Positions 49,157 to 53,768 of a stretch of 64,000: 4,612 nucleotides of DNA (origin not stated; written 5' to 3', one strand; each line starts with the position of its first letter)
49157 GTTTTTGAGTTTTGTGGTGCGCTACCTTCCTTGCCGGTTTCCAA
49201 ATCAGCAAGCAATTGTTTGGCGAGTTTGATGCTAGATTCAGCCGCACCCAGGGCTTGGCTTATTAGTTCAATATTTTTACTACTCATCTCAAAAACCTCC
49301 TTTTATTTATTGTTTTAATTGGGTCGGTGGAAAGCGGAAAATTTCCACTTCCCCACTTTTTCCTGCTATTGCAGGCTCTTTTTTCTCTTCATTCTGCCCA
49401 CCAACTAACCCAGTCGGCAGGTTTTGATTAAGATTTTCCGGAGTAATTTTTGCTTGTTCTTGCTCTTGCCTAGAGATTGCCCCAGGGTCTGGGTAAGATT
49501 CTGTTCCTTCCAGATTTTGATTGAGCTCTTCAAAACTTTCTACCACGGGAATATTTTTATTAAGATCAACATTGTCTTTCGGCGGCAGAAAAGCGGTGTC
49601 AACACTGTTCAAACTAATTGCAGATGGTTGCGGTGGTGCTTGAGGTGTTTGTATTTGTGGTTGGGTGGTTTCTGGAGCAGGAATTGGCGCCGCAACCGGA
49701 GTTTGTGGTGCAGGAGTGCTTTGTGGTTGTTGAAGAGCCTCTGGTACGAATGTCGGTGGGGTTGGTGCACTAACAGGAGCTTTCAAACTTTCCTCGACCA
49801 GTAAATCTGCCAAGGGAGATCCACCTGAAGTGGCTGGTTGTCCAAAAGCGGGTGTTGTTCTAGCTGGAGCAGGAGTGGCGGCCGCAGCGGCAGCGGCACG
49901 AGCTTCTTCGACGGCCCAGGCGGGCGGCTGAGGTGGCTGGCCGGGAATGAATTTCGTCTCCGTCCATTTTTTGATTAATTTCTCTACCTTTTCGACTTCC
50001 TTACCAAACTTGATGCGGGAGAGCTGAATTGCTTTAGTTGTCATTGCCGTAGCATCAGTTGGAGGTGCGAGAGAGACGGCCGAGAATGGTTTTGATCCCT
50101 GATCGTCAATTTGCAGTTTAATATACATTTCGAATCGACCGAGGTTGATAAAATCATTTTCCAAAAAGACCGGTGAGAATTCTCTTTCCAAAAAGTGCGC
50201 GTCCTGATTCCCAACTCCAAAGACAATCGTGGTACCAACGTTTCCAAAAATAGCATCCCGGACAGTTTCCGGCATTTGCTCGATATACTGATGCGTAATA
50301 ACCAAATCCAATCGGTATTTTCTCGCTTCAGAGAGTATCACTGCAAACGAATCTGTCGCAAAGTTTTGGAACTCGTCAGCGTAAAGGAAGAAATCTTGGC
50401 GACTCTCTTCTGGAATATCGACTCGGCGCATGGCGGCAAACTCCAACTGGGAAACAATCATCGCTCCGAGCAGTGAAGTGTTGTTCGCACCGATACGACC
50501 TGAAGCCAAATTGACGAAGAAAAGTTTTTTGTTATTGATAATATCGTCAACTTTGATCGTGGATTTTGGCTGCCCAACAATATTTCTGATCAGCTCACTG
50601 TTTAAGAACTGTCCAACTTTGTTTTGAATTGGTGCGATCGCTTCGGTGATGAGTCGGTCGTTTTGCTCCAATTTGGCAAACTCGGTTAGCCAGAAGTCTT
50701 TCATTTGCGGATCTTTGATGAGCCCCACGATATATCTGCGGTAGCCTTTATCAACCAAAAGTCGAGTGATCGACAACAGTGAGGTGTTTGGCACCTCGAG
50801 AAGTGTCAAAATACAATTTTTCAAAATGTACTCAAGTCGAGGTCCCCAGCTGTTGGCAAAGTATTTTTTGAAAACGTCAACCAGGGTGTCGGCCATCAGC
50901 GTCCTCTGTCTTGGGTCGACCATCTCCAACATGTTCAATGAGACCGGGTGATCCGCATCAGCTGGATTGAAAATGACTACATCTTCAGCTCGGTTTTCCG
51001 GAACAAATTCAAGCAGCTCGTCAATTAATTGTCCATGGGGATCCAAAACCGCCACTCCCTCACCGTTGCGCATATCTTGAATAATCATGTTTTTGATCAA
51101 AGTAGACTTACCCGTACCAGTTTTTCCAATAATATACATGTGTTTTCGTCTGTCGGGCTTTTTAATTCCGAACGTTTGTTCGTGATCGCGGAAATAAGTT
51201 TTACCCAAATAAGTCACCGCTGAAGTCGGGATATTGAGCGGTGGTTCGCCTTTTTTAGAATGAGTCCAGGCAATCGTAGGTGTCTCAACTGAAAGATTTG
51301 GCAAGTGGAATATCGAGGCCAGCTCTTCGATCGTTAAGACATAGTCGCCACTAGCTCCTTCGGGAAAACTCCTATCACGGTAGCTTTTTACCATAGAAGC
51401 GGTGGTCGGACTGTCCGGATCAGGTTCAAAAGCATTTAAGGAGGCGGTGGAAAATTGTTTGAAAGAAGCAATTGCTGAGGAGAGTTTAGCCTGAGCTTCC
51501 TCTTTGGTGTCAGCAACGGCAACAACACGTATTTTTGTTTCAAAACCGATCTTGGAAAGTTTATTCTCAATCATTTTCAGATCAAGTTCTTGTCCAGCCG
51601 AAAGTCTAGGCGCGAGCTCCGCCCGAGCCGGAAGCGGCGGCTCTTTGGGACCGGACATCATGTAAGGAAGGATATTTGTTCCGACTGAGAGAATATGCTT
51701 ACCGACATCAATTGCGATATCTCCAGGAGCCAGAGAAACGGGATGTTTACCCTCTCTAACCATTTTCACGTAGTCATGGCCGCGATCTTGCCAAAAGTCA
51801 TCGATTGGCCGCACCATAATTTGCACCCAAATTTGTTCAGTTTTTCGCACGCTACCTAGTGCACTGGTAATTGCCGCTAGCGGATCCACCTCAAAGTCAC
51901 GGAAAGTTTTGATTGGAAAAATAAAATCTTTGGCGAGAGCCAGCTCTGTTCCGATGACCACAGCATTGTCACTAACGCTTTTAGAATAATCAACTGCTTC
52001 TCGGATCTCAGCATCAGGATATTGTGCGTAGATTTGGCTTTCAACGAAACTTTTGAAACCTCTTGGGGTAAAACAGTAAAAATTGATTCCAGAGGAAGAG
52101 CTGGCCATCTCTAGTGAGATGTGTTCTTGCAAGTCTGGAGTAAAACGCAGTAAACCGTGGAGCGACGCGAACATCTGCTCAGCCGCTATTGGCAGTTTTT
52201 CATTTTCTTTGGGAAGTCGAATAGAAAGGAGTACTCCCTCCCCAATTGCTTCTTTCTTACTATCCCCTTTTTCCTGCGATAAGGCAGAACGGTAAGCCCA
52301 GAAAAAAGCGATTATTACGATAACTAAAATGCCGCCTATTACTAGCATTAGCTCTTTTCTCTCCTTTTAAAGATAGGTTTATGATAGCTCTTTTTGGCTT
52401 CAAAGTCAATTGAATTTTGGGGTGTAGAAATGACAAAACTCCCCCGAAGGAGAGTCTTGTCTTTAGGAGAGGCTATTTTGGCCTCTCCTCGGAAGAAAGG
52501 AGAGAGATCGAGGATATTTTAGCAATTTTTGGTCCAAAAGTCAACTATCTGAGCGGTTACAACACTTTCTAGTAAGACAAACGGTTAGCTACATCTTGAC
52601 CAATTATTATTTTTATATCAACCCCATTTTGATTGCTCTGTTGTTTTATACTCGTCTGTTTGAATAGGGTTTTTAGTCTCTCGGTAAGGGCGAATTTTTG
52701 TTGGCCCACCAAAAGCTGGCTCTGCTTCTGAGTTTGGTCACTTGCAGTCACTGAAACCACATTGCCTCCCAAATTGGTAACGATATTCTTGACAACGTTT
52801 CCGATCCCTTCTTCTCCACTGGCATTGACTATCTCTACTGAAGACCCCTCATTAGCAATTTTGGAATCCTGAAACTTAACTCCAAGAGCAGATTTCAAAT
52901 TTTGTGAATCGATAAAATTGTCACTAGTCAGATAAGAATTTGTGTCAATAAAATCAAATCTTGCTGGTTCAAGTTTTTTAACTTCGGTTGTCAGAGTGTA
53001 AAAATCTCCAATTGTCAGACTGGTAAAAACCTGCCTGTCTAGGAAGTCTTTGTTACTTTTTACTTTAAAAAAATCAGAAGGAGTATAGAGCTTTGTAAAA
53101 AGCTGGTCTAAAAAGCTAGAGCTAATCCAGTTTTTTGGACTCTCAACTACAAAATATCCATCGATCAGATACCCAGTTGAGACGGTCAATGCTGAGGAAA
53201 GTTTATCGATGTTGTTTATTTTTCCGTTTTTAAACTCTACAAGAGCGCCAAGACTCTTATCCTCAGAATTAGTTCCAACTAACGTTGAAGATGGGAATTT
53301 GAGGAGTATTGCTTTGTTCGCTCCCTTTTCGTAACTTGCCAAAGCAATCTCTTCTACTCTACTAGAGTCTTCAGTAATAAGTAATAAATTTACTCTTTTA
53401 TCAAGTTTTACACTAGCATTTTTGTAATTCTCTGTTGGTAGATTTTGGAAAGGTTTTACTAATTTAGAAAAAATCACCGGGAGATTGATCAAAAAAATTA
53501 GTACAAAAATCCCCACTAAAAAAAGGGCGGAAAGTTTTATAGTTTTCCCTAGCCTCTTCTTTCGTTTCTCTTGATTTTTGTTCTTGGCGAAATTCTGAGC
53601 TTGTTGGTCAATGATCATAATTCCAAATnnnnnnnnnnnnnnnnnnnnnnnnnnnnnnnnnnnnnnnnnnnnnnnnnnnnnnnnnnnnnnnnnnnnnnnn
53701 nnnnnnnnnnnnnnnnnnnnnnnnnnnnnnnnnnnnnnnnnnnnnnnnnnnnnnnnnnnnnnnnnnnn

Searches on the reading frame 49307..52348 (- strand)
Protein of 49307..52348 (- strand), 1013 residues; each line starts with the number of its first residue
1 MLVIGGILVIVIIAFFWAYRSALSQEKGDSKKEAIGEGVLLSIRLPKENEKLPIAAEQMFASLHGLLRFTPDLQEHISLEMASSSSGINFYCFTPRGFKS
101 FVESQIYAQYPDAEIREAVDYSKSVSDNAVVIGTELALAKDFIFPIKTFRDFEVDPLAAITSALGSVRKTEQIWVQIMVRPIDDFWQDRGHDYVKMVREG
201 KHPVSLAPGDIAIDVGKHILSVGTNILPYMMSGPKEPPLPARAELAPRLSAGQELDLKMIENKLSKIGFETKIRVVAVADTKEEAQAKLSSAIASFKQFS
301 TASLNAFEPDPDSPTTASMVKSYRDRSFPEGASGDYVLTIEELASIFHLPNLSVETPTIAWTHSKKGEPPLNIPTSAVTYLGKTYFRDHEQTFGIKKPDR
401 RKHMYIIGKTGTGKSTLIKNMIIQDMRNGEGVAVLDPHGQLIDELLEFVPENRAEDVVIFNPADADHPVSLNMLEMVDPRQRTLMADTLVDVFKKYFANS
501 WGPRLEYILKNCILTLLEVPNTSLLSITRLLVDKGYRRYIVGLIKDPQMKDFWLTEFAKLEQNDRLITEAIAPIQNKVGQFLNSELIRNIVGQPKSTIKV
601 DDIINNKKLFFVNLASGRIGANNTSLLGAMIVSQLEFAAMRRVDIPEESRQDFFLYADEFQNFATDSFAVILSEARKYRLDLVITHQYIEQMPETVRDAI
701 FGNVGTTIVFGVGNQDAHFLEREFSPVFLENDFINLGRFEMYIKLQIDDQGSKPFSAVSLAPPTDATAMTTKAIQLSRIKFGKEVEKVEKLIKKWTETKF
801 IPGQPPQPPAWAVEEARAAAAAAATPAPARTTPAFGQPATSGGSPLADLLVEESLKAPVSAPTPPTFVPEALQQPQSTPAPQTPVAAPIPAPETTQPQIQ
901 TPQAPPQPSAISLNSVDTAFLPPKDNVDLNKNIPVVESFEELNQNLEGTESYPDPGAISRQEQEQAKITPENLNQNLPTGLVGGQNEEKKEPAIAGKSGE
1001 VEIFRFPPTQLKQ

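Call 41: search_protein_families(library=pfam, proteins=[window:49307-52348:-], max_evalue=0.00001)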
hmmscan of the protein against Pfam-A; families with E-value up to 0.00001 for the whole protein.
window:49307-52348:- (1013 aa): 2 families
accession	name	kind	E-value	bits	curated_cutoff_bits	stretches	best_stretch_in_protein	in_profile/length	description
PF10412.15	TrwB_AAD_bind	-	1.1e-13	51.2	20.5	1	397-716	11-314/387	Type IV secretion-system coupling protein DNA-binding domain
PF01935.23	DUF87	-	6.3e-08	33.4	23.2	1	401-588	23-176/220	Helicase HerA, central domain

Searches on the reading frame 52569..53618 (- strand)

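Call 41: search_protein_families(library=pfam, proteins=[window:52569-53618:-], max_evalue=0.00001)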
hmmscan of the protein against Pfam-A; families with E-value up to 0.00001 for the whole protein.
window:52569-53618:- (349 aa): 1 family
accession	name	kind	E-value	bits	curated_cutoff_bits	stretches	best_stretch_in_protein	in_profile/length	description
PF13399.11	LytR_C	-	9.2e-06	27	22.2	0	260-342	3-85/86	LytR cell envelope-related transcriptional attenuator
